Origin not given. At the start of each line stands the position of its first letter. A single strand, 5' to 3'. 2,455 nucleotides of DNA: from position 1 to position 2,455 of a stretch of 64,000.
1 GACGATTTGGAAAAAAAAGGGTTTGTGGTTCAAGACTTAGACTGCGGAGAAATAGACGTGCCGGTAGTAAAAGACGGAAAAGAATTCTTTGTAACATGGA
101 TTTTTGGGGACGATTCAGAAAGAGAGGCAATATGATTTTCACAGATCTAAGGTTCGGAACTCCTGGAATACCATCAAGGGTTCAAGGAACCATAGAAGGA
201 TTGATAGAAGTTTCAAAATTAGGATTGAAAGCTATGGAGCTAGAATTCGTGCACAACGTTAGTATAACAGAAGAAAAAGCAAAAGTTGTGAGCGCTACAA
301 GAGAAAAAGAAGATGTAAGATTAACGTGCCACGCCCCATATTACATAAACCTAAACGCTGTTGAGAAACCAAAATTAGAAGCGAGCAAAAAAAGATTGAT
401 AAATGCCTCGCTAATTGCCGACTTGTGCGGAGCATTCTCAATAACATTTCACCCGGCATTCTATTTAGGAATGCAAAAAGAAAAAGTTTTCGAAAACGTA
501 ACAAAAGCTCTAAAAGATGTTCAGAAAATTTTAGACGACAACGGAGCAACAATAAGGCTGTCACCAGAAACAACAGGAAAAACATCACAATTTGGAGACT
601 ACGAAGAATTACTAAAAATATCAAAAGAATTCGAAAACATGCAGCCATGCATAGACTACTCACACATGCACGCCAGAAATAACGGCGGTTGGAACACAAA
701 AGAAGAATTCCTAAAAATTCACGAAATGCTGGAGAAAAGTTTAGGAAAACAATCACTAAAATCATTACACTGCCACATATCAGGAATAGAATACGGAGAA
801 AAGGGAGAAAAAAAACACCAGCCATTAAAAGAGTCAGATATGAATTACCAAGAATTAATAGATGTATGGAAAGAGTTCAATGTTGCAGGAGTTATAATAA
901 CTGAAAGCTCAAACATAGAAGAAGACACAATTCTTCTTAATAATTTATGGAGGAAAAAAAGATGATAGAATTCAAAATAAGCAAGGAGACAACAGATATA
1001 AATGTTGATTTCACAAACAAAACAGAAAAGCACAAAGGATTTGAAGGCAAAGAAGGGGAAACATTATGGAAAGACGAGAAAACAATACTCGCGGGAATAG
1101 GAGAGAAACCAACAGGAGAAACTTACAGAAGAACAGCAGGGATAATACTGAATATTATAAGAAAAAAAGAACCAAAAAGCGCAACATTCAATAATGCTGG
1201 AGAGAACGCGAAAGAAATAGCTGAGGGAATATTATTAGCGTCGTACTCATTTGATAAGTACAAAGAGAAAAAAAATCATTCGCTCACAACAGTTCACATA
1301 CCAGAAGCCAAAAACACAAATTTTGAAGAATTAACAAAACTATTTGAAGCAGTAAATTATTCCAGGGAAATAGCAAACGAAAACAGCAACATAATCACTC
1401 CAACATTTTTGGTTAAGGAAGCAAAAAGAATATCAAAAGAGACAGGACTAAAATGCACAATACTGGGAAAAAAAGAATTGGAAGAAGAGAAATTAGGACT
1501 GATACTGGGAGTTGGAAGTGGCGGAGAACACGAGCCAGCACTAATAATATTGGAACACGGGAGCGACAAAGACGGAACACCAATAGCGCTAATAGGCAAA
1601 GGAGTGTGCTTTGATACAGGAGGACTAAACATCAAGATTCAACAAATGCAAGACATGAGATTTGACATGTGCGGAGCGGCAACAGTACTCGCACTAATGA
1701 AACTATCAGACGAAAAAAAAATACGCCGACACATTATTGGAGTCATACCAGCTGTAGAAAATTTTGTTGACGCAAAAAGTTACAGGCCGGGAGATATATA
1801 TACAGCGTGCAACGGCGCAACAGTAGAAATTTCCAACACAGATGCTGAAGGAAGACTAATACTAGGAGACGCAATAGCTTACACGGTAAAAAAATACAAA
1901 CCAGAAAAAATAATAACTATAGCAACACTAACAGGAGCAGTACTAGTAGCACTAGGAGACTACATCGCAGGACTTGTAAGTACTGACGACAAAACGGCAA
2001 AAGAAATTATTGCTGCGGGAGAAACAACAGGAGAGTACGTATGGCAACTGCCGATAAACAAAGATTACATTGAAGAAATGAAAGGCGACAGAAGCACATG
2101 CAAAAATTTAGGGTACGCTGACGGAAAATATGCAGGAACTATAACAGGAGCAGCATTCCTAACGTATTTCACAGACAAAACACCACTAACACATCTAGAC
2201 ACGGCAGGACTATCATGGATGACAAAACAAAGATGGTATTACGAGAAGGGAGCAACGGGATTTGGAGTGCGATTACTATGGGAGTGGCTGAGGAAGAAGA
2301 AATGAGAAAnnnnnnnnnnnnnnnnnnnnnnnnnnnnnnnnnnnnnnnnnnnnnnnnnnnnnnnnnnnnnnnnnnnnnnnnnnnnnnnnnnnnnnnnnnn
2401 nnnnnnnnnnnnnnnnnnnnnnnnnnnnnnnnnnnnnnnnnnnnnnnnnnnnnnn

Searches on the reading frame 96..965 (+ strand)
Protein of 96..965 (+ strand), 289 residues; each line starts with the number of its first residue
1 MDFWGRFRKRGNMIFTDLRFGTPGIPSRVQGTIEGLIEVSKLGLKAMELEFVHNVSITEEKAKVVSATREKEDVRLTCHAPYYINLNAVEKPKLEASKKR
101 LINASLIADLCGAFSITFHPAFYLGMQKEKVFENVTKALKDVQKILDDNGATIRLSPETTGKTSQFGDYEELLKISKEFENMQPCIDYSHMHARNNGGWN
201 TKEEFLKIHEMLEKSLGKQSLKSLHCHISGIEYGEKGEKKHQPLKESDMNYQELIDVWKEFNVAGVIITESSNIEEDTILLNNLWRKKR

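Call 82: search_protein_families(library=pfam, proteins=[window:96-965:+], max_evalue=0.001)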
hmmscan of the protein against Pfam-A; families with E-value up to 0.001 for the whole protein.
window:96-965:+ (289 aa): 1 family
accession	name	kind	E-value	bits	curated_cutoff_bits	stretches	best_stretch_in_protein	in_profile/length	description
PF01261.30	AP_endonuc_2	-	3.6e-27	96.1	31.1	1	38-273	3-231/249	Xylose isomerase-like TIM barrel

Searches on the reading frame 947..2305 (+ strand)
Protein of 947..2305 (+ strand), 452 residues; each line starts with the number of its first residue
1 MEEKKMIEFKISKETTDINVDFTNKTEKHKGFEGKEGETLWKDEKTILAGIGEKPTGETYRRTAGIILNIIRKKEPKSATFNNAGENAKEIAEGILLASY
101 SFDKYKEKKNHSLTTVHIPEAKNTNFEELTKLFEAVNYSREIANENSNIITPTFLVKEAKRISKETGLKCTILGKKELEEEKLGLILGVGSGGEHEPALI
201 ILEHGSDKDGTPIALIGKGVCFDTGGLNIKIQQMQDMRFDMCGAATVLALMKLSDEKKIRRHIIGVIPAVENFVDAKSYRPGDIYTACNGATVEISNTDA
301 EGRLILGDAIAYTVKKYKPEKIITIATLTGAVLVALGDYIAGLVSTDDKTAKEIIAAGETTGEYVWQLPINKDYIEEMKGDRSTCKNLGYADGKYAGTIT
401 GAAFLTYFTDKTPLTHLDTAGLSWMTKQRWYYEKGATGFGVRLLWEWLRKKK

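Call 82: search_protein_families(library=pfam, proteins=[window:947-2305:+], max_evalue=0.001)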
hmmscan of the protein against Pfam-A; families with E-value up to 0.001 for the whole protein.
window:947-2305:+ (452 aa): 2 families
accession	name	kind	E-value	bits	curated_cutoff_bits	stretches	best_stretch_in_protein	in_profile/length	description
PF00883.26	Peptidase_M17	-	4.3e-103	345.3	25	1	137-444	1-309/310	Cytosol aminopeptidase family, catalytic domain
PF02789.23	Peptidase_M17_N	-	9.4e-09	35.7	23.4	1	28-109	30-129/129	Cytosol aminopeptidase family, N-terminal domain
